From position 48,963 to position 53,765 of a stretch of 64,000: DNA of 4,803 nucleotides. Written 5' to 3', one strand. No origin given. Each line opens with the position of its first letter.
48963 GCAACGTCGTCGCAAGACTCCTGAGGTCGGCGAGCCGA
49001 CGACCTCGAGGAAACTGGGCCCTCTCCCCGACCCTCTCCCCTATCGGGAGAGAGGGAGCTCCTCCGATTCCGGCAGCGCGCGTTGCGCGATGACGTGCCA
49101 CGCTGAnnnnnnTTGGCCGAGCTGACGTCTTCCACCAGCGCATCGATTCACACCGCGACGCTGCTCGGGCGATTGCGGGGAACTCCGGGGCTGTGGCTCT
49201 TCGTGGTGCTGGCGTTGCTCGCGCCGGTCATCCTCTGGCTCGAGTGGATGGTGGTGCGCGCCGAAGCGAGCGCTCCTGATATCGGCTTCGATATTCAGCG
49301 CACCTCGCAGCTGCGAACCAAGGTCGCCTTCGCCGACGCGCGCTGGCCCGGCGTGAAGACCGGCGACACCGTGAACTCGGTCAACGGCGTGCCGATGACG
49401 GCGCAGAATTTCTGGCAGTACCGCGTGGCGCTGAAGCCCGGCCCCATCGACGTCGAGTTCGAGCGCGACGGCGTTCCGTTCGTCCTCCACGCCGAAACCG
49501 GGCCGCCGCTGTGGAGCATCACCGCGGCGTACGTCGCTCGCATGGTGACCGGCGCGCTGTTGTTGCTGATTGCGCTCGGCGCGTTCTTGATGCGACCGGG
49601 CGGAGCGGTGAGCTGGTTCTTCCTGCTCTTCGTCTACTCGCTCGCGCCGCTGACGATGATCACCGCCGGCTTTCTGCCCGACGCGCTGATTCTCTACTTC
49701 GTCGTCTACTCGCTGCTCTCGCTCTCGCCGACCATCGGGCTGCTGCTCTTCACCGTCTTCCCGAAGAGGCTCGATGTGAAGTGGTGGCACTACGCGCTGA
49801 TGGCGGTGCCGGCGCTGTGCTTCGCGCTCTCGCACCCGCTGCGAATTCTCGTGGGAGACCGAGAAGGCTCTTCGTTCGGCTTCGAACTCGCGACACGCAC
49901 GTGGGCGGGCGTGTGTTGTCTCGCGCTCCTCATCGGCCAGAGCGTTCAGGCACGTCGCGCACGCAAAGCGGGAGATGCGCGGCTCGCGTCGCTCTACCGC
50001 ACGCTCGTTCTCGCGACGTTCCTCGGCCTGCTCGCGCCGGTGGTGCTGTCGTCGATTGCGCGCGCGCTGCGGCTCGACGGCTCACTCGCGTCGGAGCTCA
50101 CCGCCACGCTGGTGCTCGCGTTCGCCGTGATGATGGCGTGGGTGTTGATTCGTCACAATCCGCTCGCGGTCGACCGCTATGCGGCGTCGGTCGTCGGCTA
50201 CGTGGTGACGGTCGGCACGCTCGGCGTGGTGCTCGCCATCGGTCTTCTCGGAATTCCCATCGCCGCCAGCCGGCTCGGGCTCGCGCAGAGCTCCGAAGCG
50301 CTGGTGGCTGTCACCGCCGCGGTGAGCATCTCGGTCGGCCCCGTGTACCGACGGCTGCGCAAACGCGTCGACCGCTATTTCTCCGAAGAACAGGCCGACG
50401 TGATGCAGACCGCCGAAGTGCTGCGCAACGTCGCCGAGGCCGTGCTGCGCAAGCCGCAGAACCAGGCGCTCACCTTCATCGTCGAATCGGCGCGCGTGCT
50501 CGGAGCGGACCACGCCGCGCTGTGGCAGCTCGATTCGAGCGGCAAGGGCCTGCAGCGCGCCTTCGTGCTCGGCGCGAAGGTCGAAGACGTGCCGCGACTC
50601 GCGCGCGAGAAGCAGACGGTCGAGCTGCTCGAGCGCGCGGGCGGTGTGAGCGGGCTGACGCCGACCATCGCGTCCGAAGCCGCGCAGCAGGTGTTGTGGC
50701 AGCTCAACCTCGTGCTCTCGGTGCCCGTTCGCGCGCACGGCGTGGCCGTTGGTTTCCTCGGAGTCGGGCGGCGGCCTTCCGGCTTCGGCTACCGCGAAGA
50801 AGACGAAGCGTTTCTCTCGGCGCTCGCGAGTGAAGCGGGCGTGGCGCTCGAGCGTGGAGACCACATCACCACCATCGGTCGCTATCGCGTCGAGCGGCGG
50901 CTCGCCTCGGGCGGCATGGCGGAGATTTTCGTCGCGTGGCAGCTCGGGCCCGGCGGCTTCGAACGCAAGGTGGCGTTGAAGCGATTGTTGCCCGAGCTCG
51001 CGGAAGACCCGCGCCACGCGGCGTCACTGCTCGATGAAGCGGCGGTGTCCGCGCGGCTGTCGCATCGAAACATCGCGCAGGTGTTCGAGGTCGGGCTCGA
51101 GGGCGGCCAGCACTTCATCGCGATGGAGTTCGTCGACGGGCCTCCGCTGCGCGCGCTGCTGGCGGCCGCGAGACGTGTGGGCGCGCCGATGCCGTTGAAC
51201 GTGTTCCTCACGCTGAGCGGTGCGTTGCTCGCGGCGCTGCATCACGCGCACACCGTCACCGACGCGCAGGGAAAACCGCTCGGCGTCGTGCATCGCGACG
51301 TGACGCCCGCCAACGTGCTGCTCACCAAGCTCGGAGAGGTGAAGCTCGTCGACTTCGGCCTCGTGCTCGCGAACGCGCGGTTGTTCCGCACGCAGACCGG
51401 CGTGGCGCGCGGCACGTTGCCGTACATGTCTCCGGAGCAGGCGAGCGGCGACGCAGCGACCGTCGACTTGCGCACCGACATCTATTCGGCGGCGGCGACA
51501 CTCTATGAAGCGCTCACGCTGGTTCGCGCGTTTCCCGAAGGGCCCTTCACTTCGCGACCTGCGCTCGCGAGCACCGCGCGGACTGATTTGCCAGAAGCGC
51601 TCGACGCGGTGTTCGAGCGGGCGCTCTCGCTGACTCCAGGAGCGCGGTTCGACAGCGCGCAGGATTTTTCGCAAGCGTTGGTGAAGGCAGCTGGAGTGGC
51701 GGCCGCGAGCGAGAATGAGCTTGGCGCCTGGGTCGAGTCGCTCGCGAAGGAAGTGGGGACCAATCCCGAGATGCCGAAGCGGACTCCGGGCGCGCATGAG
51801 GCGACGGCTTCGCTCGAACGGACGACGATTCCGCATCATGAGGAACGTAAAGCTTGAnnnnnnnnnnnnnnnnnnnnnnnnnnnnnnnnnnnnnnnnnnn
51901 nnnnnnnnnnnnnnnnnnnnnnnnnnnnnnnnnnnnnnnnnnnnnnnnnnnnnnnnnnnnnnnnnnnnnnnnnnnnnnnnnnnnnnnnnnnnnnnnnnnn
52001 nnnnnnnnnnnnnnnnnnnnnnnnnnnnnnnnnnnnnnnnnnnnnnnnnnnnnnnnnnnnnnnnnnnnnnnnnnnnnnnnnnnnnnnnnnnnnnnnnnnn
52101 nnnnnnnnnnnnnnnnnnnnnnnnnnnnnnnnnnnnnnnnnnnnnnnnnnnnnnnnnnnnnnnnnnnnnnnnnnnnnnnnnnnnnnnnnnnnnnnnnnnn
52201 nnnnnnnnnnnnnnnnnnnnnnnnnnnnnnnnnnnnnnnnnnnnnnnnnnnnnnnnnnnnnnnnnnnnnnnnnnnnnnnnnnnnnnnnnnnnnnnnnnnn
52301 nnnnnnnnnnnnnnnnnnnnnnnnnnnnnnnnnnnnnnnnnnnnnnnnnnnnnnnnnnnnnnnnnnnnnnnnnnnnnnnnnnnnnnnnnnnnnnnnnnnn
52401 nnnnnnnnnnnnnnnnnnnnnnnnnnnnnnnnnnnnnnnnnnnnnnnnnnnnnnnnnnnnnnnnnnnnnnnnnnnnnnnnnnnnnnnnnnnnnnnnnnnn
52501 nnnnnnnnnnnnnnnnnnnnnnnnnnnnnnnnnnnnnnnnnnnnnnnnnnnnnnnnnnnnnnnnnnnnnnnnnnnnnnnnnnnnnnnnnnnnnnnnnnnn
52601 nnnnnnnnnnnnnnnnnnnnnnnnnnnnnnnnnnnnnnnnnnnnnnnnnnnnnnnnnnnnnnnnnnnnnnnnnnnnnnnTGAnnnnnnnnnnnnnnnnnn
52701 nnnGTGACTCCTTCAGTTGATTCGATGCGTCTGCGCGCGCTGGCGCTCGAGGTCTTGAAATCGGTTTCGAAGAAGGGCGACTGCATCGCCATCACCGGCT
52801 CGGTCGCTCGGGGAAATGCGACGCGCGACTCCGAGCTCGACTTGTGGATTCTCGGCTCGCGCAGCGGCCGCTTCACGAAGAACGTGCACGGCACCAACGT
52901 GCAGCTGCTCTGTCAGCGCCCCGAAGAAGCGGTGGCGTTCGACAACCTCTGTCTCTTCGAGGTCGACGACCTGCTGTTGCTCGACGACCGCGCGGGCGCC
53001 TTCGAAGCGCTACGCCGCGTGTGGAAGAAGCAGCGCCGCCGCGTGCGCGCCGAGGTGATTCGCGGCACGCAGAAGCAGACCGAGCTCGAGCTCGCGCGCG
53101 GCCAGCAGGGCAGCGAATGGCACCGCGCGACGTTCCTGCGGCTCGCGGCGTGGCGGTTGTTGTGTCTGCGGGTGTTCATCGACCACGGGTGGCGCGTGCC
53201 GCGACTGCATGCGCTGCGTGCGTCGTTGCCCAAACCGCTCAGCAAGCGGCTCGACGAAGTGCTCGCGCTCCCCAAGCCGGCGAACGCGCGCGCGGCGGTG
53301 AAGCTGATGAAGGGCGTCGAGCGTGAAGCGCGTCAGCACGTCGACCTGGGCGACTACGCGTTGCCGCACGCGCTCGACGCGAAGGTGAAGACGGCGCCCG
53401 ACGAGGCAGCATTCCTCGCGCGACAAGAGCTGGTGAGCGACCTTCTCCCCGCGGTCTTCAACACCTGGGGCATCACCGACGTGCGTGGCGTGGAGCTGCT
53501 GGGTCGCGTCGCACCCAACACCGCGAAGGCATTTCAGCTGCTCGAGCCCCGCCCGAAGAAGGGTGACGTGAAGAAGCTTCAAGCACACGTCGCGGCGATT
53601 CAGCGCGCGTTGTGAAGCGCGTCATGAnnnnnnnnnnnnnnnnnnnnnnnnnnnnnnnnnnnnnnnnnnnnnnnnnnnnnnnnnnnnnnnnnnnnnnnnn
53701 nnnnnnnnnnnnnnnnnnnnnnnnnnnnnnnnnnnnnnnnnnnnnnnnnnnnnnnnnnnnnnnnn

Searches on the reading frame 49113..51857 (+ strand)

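Call 43: search_protein_families(library=pfam, proteins=[window:49113-51857:+], max_evalue=0.001)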
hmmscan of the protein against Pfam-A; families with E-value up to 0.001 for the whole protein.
window:49113-51857:+ (914 aa): 6 families
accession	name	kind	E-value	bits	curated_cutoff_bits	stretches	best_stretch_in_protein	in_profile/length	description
PF00069.31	Pkinase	-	1e-21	77.9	31.7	1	592-808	2-198/263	Protein kinase domain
PF07714.23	PK_Tyr_Ser-Thr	-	4.1e-17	62.8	23.1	1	593-803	3-200/258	Protein tyrosine and serine/threonine kinase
PF13492.12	GAF_3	-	8.3e-08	33.1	27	1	459-581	13-129/129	GAF domain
PF01590.32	GAF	-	3.1e-07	31.4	22.4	1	457-579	11-133/133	GAF domain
PF13185.12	GAF_2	-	1.1e-06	29.3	28.6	1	451-580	6-136/136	GAF domain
PF01636.29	APH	-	2e-05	24.9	23.2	0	716-751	164-197/239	Phosphotransferase enzyme family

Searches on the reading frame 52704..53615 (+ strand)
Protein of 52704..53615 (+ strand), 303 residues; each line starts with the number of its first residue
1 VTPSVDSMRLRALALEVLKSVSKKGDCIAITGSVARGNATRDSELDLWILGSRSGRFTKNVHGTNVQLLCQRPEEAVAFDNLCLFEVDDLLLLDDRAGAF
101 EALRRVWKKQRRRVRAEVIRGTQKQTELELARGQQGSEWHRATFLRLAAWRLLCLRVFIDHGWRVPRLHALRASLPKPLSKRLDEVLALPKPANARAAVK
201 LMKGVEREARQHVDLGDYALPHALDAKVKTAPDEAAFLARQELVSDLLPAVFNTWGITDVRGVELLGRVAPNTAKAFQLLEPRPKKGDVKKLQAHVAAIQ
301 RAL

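Call 43: search_protein_families(library=pfam, proteins=[window:52704-53615:+], max_evalue=0.001)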
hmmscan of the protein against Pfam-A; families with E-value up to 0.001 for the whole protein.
window:52704-53615:+ (303 aa): 1 family
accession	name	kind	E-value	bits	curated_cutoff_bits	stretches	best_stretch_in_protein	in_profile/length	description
PF01909.29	NTP_transf_2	-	7.8e-05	23.4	21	1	18-54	8-43/93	Nucleotidyltransferase domain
